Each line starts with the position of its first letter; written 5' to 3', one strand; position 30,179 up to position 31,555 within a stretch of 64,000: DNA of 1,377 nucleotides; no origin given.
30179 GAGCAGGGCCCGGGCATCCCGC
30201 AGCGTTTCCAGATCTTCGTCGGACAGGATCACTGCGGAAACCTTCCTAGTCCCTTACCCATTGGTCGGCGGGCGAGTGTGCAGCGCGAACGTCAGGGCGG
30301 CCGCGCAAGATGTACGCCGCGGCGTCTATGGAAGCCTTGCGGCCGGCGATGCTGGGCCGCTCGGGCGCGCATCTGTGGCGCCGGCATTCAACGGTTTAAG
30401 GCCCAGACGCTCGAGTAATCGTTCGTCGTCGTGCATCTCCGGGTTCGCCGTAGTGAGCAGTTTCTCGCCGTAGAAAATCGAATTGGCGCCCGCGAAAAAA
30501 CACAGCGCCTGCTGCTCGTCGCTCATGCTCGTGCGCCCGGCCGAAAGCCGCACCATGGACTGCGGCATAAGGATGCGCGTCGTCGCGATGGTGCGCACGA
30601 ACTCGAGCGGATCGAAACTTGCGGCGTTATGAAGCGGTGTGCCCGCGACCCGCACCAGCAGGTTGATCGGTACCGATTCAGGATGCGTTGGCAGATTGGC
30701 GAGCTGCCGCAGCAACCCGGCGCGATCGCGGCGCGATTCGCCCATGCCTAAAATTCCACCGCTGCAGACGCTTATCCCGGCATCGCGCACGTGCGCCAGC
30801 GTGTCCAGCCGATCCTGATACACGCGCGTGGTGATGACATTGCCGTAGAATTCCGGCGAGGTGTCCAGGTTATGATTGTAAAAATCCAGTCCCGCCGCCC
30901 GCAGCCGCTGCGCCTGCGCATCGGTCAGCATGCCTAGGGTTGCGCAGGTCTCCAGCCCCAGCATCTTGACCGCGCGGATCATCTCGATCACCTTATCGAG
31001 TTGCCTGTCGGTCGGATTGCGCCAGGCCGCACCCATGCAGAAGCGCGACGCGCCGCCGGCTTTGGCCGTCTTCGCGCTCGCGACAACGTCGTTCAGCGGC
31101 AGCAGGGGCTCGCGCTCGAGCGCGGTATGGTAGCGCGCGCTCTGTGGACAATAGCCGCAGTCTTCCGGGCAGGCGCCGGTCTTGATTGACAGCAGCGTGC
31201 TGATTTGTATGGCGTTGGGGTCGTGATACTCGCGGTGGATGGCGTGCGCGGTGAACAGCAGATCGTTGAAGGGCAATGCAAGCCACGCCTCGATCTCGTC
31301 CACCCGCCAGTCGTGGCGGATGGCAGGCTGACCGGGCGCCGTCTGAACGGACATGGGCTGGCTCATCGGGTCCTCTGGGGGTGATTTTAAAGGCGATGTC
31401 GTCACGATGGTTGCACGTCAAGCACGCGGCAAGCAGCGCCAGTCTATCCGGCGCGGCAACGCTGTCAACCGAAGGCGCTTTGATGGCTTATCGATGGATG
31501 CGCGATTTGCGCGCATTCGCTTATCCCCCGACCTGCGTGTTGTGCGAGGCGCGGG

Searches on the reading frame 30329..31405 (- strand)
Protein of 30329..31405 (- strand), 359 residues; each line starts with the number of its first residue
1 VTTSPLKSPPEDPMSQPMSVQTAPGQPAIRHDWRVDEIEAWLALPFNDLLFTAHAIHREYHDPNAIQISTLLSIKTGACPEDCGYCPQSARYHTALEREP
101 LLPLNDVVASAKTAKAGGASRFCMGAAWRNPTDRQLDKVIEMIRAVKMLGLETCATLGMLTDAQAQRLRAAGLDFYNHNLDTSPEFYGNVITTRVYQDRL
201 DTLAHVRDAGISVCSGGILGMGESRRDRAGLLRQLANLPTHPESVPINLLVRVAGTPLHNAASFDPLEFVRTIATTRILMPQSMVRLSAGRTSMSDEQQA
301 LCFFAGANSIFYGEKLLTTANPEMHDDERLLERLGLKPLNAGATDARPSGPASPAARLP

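Call 4: search_protein_families(library=pfam, proteins=[window:30329-31405:-], max_evalue=0.1)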
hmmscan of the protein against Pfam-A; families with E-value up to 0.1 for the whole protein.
window:30329-31405:- (359 aa): 2 families
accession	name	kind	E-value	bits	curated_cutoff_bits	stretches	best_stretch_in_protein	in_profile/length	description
PF06968.18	BATS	-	2e-29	102.1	22.2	1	246-337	1-88/88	Biotin and Thiamin Synthesis associated domain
PF04055.27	Radical_SAM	-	1.5e-19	71.2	29.5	1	75-234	3-165/166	Radical SAM superfamily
